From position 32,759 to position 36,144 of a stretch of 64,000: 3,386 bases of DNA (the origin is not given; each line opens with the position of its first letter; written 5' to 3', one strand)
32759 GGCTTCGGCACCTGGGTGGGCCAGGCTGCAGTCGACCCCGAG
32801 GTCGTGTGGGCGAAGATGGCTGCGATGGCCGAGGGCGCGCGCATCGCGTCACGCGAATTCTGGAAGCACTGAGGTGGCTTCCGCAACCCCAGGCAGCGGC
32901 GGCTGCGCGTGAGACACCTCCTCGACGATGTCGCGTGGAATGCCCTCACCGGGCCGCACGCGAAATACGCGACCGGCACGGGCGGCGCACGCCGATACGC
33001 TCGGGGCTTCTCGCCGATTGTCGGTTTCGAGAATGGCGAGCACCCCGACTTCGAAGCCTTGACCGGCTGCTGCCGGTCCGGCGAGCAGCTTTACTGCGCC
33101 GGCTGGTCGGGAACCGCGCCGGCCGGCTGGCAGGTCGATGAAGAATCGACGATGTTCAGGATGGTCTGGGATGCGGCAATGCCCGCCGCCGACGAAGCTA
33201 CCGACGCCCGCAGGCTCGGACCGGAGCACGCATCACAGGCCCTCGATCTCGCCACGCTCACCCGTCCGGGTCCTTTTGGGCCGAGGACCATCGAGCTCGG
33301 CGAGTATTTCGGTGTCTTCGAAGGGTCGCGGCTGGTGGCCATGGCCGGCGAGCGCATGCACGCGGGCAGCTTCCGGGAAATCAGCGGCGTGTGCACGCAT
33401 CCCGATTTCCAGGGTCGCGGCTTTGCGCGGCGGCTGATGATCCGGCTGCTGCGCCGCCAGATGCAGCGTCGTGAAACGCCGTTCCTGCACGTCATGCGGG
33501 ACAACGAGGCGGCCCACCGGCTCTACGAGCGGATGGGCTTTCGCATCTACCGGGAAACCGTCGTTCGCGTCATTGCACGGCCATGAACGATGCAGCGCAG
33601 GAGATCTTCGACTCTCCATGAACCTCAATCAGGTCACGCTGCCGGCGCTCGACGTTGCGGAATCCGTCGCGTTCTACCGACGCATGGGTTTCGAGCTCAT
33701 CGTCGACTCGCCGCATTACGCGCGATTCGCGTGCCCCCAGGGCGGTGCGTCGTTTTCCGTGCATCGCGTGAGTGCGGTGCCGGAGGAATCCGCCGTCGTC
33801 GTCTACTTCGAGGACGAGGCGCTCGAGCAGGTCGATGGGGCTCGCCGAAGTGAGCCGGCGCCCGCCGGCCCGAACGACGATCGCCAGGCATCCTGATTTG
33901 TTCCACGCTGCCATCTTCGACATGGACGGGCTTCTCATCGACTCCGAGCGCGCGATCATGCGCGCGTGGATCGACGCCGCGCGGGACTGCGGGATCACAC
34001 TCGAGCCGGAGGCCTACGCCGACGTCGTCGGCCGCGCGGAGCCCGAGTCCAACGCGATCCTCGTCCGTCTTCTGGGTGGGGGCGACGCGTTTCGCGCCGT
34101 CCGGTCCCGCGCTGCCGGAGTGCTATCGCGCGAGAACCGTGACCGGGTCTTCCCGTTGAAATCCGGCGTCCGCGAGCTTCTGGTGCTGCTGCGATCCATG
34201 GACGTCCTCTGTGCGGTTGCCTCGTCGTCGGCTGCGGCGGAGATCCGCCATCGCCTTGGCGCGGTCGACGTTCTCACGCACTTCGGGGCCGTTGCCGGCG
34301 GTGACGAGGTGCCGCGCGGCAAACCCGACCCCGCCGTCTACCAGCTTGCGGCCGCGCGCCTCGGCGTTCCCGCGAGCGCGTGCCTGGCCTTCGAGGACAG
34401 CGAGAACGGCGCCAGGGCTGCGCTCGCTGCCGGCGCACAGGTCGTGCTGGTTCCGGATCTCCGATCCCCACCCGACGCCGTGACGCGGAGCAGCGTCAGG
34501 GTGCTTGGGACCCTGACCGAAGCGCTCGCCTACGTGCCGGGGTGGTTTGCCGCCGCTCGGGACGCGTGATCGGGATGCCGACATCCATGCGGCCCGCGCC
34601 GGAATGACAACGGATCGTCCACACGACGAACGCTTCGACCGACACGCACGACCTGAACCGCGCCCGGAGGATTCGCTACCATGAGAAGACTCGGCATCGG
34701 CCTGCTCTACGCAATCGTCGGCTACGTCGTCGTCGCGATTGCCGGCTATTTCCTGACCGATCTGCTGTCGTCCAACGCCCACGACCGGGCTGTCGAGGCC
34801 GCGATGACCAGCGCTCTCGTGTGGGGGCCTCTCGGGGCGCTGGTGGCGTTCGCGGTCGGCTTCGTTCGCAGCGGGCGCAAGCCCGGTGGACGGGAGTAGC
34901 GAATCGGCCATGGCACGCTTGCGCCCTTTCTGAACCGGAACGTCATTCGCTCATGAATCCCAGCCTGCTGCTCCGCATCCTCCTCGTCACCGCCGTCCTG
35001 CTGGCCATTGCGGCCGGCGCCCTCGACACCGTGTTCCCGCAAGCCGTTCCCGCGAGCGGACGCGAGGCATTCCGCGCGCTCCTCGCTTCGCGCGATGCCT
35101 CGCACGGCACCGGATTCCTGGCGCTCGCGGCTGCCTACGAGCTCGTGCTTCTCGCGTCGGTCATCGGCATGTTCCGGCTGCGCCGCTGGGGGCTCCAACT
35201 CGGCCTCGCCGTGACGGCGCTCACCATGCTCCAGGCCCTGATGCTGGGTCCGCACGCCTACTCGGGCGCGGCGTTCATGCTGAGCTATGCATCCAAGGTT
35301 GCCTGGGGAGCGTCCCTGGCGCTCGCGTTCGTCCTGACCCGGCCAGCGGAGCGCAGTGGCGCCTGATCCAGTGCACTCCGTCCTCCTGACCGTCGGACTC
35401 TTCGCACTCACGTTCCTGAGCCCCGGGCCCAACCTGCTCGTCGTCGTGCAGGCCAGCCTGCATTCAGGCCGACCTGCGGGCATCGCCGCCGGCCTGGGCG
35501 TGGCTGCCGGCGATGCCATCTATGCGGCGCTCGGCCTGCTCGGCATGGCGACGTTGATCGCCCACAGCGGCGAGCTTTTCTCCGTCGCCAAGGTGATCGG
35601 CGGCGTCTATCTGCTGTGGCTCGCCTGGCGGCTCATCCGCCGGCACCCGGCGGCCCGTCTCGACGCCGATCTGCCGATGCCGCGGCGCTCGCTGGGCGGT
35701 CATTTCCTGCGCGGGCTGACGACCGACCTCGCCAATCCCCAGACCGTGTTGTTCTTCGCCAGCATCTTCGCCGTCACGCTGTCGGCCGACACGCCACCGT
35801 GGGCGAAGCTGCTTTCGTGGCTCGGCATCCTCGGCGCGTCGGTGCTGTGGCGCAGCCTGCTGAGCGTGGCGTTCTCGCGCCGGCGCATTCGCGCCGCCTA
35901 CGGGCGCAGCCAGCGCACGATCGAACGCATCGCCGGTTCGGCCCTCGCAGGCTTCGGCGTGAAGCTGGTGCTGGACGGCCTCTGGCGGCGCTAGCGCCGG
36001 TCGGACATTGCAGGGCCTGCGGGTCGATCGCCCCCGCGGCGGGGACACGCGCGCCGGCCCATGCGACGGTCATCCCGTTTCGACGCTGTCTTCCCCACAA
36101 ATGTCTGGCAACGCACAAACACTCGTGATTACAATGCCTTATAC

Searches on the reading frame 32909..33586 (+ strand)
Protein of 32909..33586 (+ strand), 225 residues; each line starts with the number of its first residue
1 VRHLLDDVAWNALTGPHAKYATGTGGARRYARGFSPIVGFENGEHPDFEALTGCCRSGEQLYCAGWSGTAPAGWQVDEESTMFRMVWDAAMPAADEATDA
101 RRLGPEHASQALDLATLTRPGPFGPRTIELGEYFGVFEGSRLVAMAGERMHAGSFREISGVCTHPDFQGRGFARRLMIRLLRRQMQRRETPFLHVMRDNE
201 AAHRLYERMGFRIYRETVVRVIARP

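Call 46: search_protein_families(library=pfam, proteins=[window:32909-33586:+], max_evalue=0.001)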
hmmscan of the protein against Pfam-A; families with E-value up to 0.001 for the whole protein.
window:32909-33586:+ (225 aa): 6 families
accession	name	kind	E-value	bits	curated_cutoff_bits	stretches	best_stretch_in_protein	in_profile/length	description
PF08445.16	FR47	-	9.1e-18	64.5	22.1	1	133-217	1-83/86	FR47-like protein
PF00583.31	Acetyltransf_1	-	1.1e-14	55.1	20.7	1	131-211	33-116/116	Acetyltransferase (GNAT) family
PF13508.13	Acetyltransf_7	-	2.2e-11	44.4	27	1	133-212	5-83/84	Acetyltransferase (GNAT) domain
PF13673.13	Acetyltransf_10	-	1.3e-08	35.3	23.6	1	133-213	33-109/128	Acetyltransferase (GNAT) domain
PF13527.13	Acetyltransf_9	-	5.3e-07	30.1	25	1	126-213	36-126/127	Acetyltransferase (GNAT) domain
PF12746.13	GNAT_acetyltran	-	8.1e-06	26.1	26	1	136-216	162-239/243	GNAT acetyltransferase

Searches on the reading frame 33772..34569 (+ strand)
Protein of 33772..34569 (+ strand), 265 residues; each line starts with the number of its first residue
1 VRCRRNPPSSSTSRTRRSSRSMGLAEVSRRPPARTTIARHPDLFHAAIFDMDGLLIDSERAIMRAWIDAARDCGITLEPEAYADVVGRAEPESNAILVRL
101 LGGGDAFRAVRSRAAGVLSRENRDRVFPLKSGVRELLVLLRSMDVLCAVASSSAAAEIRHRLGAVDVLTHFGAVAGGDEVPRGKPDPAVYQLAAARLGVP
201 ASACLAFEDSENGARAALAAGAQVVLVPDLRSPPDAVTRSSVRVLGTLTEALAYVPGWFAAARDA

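Call 46: search_protein_families(library=pfam, proteins=[window:33772-34569:+], max_evalue=0.001)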
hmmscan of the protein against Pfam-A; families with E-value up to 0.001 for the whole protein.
window:33772-34569:+ (265 aa): 3 families
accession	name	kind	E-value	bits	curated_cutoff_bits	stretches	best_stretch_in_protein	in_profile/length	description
PF00702.32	Hydrolase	-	4.2e-24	86.4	26.4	1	46-221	3-191/191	haloacid dehalogenase-like hydrolase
PF13419.12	HAD_2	-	8.8e-24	85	23.8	1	48-227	2-178/178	Haloacid dehalogenase-like hydrolase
PF13242.12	Hydrolase_like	-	9.5e-06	25.9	22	1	182-231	2-52/75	HAD-hyrolase-like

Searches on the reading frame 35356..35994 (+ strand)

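Call 46: search_protein_families(library=pfam, proteins=[window:35356-35994:+], max_evalue=0.001)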
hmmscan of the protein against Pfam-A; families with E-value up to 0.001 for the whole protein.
window:35356-35994:+ (212 aa): 2 families
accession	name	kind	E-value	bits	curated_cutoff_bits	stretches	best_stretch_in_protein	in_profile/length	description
PF01810.24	LysE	-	1.6e-44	152.2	25.6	1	19-207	3-192/193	LysE type translocator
PF03741.22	TerC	-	0.00054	20.2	27.8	0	59-102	46-88/178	Integral membrane protein TerC family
